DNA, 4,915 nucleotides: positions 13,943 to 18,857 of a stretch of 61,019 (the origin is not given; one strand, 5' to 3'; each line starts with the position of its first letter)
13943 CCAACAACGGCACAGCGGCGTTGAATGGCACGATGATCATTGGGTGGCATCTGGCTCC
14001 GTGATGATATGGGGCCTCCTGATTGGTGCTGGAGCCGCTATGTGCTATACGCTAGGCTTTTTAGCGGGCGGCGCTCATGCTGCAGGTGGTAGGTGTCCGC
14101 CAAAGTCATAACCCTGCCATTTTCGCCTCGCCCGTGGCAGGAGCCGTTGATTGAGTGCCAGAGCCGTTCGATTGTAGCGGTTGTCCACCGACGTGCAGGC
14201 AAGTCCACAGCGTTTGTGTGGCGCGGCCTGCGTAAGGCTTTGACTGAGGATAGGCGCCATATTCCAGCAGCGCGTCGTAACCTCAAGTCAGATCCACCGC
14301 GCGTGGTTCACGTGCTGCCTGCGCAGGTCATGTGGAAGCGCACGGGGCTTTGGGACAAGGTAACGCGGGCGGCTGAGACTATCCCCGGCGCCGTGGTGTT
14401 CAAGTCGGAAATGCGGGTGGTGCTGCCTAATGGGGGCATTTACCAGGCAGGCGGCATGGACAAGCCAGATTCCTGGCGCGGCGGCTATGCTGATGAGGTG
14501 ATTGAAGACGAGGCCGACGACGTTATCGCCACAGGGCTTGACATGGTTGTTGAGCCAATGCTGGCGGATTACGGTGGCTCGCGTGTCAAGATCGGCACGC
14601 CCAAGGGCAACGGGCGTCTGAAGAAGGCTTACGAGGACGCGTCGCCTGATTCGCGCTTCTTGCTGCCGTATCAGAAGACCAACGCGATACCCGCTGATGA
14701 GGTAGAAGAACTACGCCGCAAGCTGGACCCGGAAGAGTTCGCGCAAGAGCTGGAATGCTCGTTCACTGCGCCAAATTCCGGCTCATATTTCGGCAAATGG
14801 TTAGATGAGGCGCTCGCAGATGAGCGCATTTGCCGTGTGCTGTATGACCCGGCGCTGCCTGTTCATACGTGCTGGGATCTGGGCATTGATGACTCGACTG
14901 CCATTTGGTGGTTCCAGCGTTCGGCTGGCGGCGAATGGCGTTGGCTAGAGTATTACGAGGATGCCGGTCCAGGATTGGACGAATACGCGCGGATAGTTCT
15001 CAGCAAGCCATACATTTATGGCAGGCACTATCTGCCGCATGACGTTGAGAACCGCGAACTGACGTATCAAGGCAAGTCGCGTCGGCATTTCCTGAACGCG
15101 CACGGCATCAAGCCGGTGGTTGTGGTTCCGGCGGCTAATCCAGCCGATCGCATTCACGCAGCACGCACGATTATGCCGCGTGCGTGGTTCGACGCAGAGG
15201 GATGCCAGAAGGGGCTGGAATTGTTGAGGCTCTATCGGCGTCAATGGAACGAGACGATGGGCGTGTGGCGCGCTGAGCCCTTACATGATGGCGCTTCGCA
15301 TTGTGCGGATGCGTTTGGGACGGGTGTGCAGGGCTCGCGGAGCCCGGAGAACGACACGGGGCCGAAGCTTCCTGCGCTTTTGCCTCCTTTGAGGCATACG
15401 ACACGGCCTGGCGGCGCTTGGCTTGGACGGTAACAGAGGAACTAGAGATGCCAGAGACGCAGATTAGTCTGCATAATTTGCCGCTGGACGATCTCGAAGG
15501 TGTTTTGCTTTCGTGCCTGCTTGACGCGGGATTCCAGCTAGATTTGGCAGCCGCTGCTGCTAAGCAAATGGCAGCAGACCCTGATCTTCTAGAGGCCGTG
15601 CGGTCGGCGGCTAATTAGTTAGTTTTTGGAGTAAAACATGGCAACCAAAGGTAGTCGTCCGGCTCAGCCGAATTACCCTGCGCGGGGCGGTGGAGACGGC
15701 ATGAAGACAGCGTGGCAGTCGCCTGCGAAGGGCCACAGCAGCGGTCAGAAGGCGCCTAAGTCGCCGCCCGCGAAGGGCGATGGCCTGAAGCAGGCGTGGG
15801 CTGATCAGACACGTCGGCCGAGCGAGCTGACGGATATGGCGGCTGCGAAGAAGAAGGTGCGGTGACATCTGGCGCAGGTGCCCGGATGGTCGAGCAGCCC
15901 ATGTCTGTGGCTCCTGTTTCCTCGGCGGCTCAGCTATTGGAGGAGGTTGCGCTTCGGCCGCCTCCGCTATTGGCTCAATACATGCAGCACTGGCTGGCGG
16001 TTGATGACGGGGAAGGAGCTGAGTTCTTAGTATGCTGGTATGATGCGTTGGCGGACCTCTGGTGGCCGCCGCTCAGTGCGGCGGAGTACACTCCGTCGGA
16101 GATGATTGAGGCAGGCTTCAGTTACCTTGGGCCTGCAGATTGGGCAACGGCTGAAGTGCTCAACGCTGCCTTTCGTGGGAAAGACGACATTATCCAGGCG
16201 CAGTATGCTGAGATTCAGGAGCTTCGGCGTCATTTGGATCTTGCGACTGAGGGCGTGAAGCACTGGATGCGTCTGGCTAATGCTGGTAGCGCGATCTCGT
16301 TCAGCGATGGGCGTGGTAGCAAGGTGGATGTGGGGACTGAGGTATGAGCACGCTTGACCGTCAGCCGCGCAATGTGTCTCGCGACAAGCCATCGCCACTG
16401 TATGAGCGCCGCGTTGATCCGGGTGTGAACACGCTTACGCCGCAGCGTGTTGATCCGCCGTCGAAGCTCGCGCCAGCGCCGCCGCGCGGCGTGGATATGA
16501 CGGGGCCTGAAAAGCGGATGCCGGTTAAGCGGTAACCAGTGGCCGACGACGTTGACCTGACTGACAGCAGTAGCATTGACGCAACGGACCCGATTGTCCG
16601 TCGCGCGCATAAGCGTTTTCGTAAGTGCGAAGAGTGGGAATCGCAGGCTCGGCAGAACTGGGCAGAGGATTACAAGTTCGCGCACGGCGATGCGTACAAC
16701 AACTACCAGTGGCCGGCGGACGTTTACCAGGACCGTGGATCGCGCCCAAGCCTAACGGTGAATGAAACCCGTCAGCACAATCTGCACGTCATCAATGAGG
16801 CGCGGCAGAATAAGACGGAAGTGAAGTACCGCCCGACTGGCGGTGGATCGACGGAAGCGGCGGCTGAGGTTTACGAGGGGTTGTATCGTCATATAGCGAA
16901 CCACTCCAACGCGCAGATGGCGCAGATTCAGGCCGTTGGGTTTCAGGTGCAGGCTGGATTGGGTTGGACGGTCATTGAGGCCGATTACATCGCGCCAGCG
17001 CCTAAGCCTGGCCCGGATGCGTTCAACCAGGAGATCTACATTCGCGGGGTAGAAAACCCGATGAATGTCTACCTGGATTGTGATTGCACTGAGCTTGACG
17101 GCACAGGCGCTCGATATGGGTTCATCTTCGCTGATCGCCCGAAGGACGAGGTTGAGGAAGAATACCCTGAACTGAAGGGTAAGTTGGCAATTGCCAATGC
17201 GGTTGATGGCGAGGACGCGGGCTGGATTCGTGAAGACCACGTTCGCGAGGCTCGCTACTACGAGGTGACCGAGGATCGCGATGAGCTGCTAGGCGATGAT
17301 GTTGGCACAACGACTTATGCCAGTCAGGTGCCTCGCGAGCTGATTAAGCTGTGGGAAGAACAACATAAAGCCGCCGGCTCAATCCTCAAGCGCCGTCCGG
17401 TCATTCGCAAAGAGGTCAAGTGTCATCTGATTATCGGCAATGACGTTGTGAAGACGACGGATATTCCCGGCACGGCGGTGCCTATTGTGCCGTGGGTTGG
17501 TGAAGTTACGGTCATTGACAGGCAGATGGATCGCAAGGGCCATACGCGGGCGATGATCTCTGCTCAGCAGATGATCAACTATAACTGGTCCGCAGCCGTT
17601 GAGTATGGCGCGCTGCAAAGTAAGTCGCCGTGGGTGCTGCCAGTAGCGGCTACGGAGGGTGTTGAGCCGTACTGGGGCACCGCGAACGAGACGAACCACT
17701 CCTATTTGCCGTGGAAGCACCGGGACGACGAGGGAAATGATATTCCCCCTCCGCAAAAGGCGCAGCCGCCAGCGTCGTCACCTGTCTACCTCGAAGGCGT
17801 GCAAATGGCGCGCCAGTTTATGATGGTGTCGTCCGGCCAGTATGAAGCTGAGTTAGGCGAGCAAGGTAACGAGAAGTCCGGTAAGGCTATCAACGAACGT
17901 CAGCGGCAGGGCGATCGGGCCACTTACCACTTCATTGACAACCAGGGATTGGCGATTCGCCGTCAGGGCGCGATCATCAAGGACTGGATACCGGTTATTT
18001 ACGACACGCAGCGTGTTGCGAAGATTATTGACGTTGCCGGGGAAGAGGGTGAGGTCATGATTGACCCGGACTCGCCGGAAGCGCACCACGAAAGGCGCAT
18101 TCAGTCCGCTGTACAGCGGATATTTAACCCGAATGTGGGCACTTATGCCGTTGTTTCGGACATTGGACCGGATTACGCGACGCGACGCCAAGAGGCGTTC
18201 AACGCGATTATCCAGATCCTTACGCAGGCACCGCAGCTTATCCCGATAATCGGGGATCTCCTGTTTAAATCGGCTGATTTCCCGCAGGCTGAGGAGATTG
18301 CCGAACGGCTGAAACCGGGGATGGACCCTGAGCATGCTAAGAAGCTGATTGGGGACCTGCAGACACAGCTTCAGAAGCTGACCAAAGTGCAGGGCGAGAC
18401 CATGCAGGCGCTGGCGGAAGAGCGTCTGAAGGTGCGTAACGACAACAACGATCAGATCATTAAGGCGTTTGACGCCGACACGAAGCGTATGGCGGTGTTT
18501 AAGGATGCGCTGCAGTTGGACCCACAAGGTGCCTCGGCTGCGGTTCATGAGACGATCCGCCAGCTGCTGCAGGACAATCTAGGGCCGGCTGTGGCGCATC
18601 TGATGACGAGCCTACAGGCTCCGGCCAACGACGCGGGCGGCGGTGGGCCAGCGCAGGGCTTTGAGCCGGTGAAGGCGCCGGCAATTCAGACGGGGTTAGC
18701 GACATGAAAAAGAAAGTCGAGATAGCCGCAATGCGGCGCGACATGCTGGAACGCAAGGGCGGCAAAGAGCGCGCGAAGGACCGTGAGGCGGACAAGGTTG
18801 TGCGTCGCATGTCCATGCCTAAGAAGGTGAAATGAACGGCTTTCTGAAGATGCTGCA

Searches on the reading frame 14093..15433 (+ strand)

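Call 9: search_protein_families(library=pfam, proteins=[window:14093-15433:+], max_evalue=0.001)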
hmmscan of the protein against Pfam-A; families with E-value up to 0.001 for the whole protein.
window:14093-15433:+ (446 aa): 1 family
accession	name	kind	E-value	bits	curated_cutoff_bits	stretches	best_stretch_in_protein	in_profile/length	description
PF03237.21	Terminase_6N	-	0.00064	19.9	22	0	201-233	177-208/215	Terminase large subunit, T4likevirus-type, N-terminal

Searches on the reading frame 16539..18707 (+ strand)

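Call 9: search_protein_families(library=pfam, proteins=[window:16539-18707:+], max_evalue=0.001)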
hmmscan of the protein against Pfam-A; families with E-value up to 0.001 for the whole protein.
window:16539-18707:+ (722 aa): 1 family
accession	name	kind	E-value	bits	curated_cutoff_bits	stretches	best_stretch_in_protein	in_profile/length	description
PF16510.12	P22_portal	-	2e-131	439.8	26.1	1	25-626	2-582/594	Phage P22-like portal protein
